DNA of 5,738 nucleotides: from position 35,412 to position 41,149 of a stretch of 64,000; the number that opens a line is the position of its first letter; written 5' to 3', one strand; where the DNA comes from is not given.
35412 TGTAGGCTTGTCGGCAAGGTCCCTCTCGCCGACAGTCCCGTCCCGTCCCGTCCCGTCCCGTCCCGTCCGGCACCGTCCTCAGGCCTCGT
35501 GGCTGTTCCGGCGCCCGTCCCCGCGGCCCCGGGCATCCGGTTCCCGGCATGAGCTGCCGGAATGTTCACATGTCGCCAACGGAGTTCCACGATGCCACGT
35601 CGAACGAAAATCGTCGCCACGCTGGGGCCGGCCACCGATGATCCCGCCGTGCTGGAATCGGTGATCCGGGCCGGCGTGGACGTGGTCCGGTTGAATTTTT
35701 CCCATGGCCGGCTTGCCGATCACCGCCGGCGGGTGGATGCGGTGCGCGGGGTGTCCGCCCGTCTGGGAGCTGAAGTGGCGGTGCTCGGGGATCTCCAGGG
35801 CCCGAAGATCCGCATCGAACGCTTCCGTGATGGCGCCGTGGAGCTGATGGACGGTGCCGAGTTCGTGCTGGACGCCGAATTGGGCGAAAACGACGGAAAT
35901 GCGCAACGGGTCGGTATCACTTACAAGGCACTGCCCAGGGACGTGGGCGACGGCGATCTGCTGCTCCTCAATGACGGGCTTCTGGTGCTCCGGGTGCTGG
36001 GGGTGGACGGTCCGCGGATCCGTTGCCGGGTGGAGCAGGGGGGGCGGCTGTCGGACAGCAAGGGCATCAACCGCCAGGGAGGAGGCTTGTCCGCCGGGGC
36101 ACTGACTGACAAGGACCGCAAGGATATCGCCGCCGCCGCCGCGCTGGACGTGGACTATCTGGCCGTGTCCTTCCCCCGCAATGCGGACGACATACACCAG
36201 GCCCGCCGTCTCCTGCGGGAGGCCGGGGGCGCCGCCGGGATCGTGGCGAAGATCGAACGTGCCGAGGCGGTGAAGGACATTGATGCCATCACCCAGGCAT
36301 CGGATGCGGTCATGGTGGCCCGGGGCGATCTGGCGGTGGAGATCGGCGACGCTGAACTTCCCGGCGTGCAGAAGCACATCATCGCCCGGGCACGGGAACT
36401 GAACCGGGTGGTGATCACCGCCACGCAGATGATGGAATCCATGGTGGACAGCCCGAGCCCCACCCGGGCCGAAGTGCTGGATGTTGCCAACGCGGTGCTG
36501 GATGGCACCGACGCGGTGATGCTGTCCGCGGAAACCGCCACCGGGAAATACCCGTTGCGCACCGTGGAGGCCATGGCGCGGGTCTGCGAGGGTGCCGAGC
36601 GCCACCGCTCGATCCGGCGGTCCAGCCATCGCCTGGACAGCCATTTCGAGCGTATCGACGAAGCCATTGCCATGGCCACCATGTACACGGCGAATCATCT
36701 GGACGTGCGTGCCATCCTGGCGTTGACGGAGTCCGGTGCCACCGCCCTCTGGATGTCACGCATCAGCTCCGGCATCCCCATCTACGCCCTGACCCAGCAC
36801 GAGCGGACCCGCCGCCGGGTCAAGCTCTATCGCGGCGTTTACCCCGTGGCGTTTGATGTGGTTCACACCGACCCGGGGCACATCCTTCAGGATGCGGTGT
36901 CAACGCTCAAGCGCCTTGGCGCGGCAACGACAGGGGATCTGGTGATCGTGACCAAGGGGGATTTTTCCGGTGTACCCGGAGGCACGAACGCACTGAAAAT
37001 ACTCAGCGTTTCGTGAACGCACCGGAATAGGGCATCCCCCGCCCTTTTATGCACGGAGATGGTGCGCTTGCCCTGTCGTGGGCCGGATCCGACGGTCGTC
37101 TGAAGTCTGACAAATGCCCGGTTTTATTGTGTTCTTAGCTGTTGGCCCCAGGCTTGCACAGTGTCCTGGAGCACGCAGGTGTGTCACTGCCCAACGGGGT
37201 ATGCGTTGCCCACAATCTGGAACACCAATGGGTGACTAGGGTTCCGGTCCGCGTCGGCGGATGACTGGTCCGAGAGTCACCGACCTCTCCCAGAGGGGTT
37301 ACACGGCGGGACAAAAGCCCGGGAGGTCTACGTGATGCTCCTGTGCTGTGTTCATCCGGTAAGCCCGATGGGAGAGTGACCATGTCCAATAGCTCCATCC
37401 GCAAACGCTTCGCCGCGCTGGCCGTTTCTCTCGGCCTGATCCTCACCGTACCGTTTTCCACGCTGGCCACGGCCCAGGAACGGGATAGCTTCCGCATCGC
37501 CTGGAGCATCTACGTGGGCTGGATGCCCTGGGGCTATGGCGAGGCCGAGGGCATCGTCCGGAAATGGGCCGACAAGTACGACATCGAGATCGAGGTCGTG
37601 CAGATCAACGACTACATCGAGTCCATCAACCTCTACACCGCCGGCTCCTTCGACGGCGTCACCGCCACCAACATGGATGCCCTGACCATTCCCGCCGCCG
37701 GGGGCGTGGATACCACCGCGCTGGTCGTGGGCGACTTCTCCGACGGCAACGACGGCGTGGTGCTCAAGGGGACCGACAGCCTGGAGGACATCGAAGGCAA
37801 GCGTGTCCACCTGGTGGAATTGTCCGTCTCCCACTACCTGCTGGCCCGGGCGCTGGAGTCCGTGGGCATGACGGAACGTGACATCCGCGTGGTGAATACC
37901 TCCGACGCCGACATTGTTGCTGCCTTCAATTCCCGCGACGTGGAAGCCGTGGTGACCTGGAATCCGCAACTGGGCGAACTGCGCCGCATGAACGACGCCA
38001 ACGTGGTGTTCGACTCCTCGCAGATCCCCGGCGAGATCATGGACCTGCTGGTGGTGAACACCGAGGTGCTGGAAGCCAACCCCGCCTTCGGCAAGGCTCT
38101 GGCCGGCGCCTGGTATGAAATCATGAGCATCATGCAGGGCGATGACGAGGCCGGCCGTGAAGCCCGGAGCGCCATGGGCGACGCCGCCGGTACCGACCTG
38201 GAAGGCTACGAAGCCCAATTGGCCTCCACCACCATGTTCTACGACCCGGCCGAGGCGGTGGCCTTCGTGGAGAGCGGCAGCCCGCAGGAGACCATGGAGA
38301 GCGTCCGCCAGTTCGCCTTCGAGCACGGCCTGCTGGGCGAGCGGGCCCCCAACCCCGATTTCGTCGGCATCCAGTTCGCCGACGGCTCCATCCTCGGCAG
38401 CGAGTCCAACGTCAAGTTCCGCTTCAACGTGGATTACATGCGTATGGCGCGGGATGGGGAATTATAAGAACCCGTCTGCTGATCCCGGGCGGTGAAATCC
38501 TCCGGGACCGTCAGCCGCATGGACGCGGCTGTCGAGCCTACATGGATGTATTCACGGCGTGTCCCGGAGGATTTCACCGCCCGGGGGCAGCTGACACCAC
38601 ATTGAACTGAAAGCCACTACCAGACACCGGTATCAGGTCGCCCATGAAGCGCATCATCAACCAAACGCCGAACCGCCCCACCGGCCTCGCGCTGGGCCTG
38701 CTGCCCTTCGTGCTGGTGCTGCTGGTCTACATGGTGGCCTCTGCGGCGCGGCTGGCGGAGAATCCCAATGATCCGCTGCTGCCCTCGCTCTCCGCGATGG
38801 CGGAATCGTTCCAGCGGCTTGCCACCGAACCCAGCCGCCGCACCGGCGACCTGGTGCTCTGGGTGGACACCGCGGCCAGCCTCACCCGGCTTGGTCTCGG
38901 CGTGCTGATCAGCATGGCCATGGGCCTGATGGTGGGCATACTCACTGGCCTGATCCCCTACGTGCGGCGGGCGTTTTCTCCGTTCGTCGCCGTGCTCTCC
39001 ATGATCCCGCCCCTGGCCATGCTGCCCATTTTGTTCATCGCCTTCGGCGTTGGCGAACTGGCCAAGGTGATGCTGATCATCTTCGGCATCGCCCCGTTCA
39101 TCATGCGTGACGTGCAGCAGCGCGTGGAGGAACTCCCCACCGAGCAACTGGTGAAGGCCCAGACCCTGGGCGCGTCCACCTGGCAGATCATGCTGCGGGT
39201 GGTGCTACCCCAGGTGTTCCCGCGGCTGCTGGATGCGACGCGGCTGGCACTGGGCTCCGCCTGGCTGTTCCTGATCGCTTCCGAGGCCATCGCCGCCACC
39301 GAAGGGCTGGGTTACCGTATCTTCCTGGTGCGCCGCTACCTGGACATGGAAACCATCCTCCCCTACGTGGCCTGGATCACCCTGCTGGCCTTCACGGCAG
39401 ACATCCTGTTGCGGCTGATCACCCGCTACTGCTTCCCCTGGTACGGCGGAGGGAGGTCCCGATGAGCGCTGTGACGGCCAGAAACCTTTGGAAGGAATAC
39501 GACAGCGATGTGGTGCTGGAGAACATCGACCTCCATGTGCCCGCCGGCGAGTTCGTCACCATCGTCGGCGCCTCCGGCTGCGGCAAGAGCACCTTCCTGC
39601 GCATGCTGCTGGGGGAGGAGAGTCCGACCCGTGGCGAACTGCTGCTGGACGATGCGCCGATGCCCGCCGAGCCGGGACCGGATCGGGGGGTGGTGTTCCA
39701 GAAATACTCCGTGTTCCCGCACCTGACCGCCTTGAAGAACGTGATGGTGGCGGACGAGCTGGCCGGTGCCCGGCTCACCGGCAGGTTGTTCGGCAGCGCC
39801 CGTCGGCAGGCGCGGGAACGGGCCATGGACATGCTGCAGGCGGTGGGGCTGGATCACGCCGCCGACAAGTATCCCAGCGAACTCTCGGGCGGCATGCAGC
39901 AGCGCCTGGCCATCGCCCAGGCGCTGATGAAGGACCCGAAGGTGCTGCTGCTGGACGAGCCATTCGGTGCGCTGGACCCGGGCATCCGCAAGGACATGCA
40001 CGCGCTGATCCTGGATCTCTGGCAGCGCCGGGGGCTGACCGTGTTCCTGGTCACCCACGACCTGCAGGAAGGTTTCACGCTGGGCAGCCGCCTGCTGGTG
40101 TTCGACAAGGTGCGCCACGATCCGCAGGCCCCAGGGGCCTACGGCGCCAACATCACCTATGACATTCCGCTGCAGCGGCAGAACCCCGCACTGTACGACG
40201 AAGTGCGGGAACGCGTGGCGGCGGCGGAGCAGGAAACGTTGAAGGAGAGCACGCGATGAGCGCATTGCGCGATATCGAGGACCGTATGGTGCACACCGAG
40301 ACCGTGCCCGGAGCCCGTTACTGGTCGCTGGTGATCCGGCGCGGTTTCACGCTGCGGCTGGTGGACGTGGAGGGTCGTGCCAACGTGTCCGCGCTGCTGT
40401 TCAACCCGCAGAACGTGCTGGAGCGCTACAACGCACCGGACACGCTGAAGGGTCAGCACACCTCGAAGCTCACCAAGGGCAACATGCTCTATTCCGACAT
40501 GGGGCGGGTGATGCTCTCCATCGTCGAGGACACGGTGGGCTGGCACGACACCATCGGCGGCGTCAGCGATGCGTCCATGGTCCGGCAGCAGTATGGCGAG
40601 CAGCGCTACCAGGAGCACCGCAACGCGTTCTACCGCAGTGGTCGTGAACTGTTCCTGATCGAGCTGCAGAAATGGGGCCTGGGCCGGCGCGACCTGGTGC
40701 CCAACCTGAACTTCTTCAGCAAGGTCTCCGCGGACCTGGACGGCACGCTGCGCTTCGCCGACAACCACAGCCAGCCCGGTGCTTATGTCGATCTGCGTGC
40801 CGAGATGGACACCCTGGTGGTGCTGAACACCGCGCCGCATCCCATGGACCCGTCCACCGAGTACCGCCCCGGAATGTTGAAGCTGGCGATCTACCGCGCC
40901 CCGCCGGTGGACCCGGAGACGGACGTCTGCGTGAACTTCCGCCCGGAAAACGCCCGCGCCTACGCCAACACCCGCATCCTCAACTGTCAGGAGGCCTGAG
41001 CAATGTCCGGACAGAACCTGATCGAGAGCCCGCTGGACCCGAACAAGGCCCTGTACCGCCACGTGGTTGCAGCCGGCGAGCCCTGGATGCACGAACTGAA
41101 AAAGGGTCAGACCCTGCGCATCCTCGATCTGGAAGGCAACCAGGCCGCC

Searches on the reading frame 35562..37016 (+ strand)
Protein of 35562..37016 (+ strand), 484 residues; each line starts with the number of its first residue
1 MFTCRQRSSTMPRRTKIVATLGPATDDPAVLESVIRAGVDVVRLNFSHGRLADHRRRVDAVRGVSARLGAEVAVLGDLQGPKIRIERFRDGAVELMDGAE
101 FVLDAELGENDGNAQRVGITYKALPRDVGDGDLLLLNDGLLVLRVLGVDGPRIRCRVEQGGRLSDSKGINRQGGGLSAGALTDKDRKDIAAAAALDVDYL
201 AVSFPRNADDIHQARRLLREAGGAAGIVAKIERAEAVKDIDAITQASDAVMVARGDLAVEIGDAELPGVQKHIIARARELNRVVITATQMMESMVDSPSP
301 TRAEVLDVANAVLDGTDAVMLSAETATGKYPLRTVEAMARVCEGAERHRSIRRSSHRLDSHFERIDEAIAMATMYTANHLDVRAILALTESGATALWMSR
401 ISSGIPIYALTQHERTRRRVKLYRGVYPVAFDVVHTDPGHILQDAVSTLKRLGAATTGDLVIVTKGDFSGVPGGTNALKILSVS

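Call 5: search_protein_families(library=pfam, proteins=[window:35562-37016:+])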
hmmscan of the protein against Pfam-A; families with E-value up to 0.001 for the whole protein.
window:35562-37016:+ (484 aa): 2 families
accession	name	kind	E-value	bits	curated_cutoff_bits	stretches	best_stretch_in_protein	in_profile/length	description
PF00224.27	PK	-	4e-111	371.7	30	1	13-335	2-328/328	Pyruvate kinase, barrel domain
PF02887.21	PK_C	-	7.3e-36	123.2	28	1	367-481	1-114/114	Pyruvate kinase, alpha/beta domain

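Call 6: search_protein_families(library=ncbifam, proteins=[window:35562-37016:+])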
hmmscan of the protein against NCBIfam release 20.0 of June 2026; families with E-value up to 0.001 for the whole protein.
window:35562-37016:+ (484 aa): 7 families
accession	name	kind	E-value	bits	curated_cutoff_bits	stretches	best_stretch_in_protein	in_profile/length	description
NF004491.0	PRK05826.1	subfamily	3.5e-190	632.5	432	1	10-483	2-475/477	pyruvate kinase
TIGR01064.1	pyruv_kin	equivalog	3.2e-157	523.9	306.4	1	13-483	1-476/476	pyruvate kinase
NF004978.0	PRK06354.1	subfamily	2.3e-146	488.7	462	1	9-482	4-477/590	pyruvate kinase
NF004886.0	PRK06247.1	subfamily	2.4e-141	471.7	623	1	11-483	3-470/476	pyruvate kinase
NF006664.0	PRK09206.1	equivalog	7.1e-115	384.2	686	1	13-480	2-467/470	pyruvate kinase PykF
NF005234.0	PRK06739.1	equivalog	1.1e-79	268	564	1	18-348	6-331/352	pyruvate kinase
NF011314.0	PRK14725.1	equivalog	5.3e-47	160.4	642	2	109-357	354-605/614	pyruvate kinase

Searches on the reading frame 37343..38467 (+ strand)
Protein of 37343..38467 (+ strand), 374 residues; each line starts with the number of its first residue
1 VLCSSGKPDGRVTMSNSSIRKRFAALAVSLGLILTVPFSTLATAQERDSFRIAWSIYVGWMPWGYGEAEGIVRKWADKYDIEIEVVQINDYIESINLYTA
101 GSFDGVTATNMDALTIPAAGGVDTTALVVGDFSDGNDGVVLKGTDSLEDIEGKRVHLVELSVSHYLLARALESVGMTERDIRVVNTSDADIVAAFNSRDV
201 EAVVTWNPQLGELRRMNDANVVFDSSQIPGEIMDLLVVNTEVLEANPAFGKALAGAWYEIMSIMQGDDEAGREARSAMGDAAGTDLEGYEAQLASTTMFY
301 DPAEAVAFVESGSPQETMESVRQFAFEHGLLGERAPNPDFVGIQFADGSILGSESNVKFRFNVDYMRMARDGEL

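Call 5: search_protein_families(library=pfam, proteins=[window:37343-38467:+])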
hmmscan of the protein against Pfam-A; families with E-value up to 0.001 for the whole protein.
window:37343-38467:+ (374 aa): 2 families
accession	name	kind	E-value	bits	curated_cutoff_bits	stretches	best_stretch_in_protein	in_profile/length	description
PF09084.16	NMT1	-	9.8e-10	39.1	20.5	1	80-253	20-198/216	NMT1/THI5 like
PF13379.11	NMT1_2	-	9e-06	26.1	24.7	1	158-274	130-247/252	NMT1-like family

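Call 6: search_protein_families(library=ncbifam, proteins=[window:37343-38467:+])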
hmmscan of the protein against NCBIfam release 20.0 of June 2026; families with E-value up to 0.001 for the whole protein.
window:37343-38467:+ (374 aa): 5 families
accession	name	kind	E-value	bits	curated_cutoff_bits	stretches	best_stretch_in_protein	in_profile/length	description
TIGR03427.1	ABC_peri_uca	equivalog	1.4e-162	540.5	333.9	1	47-374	1-328/328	putative urea ABC transporter substrate-binding protein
TIGR01728.1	SsuA_fam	subfamily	2e-26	92.9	163.5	1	69-277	20-229/290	aliphatic sulfonate ABC transporter substrate-binding protein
TIGR01729.1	taurine_ABC_bnd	equivalog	2.2e-17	63.4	304.25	1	116-255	61-204/300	taurine ABC transporter substrate-binding protein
NF008553.0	PRK11480.1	equivalog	7.2e-11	41.8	490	1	133-255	103-226/320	taurine ABC transporter substrate-binding protein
NF008588.0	PRK11553.1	subfamily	1.2e-09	37.6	299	1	146-228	123-205/319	aliphatic sulfonate ABC transporter substrate-binding protein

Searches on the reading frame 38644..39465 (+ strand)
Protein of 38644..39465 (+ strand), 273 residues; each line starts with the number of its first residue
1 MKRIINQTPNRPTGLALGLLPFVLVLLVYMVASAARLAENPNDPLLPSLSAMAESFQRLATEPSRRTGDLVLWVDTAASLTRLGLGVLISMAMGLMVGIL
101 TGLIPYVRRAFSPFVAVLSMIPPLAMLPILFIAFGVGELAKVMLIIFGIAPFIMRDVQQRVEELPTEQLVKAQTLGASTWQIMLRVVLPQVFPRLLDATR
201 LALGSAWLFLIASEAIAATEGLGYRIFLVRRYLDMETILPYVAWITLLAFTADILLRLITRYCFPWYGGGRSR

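Call 5: search_protein_families(library=pfam, proteins=[window:38644-39465:+])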
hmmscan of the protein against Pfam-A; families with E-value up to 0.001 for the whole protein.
window:38644-39465:+ (273 aa): 1 family
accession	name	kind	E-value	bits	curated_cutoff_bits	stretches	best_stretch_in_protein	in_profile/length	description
PF00528.27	BPD_transp_1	-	4.5e-24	85.6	26.4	1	94-261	1-176/184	Binding-protein-dependent transport system inner membrane component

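Call 6: search_protein_families(library=ncbifam, proteins=[window:38644-39465:+])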
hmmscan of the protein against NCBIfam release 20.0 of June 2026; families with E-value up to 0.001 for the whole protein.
window:38644-39465:+ (273 aa): 25 families
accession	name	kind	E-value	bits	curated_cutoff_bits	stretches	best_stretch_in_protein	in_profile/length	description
NF007545.0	PRK10160.1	equivalog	2.1e-38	132.4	342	1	25-269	34-273/275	taurine ABC transporter permease TauC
NF040733.1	ABC_perm_U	equivalog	7.7e-30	104.2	295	1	24-266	17-248/251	ABC transporter permease subunit SaoP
NF008470.0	PRK11365.1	equivalog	1.4e-23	83.7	347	1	20-267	17-253/263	aliphatic sulfonate ABC transporter permease SsuC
TIGR01183.1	ntrB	equivalog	1.1e-22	80.8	209.05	1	71-249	14-192/202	nitrate ABC transporter permease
TIGR00969.1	3a0106s02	subfamily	2.8e-10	40.1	240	1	142-202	147-207/272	sulfate ABC transporter permease subunit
NF008208.0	PRK10971.1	equivalog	4.9e-10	39.3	415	1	143-203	145-205/277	sulfate/thiosulfate ABC transporter permease CysT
TIGR01097.1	PhnE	equivalog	5.2e-10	39.2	216.7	1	23-199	11-188/252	phosphonate ABC transporter, permease protein PhnE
TIGR02139.1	permease_CysT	equivalog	2.8e-09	37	246.1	1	139-203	133-197/265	sulfate ABC transporter permease subunit CysT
TIGR03416.1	ABC_choXWV_perm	equivalog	1.7e-08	34.3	363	1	72-227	84-238/267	choline ABC transporter permease subunit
NF011624.0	PRK15050.1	equivalog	1.7e-08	34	247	1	148-203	171-226/297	2-aminoethylphosphonate ABC transporter permease subunit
NF043080.1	MMSYN1_0166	equivalog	3.2e-08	32.8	370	1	71-204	97-231/307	oligopeptide ABC transporter permease OppC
NF011691.0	PRK15111.1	equivalog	1.4e-07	31.4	379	1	87-209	106-230/296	putrescine export ABC transporter permease SapC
TIGR02140.1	permease_CysW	equivalog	5.1e-07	29.4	329.1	1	142-191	133-182/261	sulfate ABC transporter permease subunit CysW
NF008049.0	PRK10782.1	subfamily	5.9e-07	29.4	212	1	113-259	67-214/217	methionine ABC transporter permease MetI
NF008196.0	PRK10952.1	equivalog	8.4e-07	28.1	439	1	71-251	141-320/356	glycine betaine/L-proline ABC transporter permease ProW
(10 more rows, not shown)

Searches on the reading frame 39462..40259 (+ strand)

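Call 5: search_protein_families(library=pfam, proteins=[window:39462-40259:+])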
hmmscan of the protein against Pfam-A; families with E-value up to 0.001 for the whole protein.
window:39462-40259:+ (265 aa): 4 families
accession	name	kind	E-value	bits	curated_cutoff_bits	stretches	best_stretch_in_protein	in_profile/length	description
PF00005.33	ABC_tran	-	2.1e-35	122.8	25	1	19-168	1-136/137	ABC transporter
PF13304.12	AAA_21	-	6.2e-08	33.5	27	1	137-201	234-300/304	AAA domain, putative AbiEii toxin, Type IV TA system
PF13401.12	AAA_22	-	3.4e-05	24.6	27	1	31-197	7-121/130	AAA domain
PF13481.12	AAA_25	-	0.00043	20.4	27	0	22-47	26-51/195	AAA domain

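Call 6: search_protein_families(library=ncbifam, proteins=[window:39462-40259:+])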
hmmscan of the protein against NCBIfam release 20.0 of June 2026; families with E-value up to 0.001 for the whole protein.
window:39462-40259:+ (265 aa): 189 families (the best 25 are shown)
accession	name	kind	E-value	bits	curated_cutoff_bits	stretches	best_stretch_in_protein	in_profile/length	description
NF006987.0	PRK09452.1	equivalog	3.9e-55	187.1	482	1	4-217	18-224/378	spermidine/putrescine ABC transporter ATP-binding protein PotA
TIGR03265.1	PhnT2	equivalog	9.3e-54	183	457.7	1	4-217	5-211/353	putative 2-aminoethylphosphonate ABC transporter ATP-binding protein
TIGR01184.1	ntrCD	subfamily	3.8e-53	180.4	291.8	1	19-215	1-189/230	nitrate ABC transporter ATP-binding protein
NF008420.0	PRK11247.1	equivalog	2e-52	177.9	395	1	5-216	14-209/257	aliphatic sulfonates ABC transporter ATP-binding protein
NF043075.1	MMSYN1_0197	equivalog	1.7e-51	175.2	550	1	5-216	4-208/341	spermidine/putrescine ABC transporter ATP-binding protein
NF008421.0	PRK11248.1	equivalog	1.9e-49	168.4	357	1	7-214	5-202/255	taurine ABC transporter ATP-binding subunit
NF007027.0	PRK09493.1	equivalog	7.8e-49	166.2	379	1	5-218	3-213/240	glutamine ABC transporter ATP-binding protein GlnQ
TIGR00968.1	3a0106s01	subfamily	5e-48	163.7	342.75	1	7-217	4-207/237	sulfate ABC transporter ATP-binding protein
TIGR01186.1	proV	subfamily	2.1e-47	162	326.6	1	16-214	6-203/363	betaine/proline/choline family ABC transporter ATP-binding protein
NF008233.0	PRK11000.1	equivalog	1.1e-46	159.3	568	1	1-216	1-209/369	maltose/maltodextrin ABC transporter ATP-binding protein MalK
NF040933.2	ABC_arch_GlcV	equivalog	2.5e-46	158.2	450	1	4-215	3-216/357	glucose ABC transporter ATP-binding protein GlcV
NF008621.0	PRK11607.1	equivalog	3.9e-46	157.6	613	1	6-216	22-225/377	putrescine ABC transporter ATP-binding subunit PotG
TIGR01187.1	potA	subfamily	4.1e-46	157.6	355.6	1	34-216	1-176/325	polyamine ABC transporter ATP-binding protein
NF008513.0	PRK11432.1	equivalog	1.3e-45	155.9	496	1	4-216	7-212/351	ferric ABC transporter ATP-binding protein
NF040729.1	ABC_ATP_SaoA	equivalog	1.3e-45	155.8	360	1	13-216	15-208/248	ABC transporter ATP-binding protein SaoA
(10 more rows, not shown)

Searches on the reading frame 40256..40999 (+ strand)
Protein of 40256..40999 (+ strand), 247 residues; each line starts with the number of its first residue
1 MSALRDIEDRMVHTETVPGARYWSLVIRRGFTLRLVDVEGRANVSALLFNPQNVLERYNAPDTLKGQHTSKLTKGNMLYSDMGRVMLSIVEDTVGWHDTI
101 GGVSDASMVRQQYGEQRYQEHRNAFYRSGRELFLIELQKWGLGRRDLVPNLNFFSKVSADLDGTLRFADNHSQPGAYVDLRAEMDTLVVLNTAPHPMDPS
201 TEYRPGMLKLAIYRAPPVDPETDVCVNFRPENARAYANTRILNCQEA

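Call 5: search_protein_families(library=pfam, proteins=[window:40256-40999:+])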
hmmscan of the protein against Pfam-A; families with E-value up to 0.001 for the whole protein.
window:40256-40999:+ (247 aa): 1 family
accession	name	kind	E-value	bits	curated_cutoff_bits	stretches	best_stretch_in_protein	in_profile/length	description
PF09347.15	DUF1989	-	5.8e-66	221.7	27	1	15-187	1-168/168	Domain of unknown function (DUF1989)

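Call 6: search_protein_families(library=ncbifam, proteins=[window:40256-40999:+])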
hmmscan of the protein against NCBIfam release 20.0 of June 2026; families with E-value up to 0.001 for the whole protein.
window:40256-40999:+ (247 aa): 3 families
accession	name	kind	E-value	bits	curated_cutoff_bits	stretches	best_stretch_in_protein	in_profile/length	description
TIGR03425.1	urea_degr_2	hypoth_equivalog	7.9e-102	339.4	205.95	1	12-241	2-230/233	urea amidolyase associated protein UAAP1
TIGR03424.1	urea_degr_1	equivalog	2e-49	167.9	284.7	1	11-212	2-197/198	urea amidolyase associated protein UAAP2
NF053776.1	TmaoDeMthMsil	equivalog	4.9e-15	55.1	1100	1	17-215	169-364/763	trimethylamine N-oxide demethylase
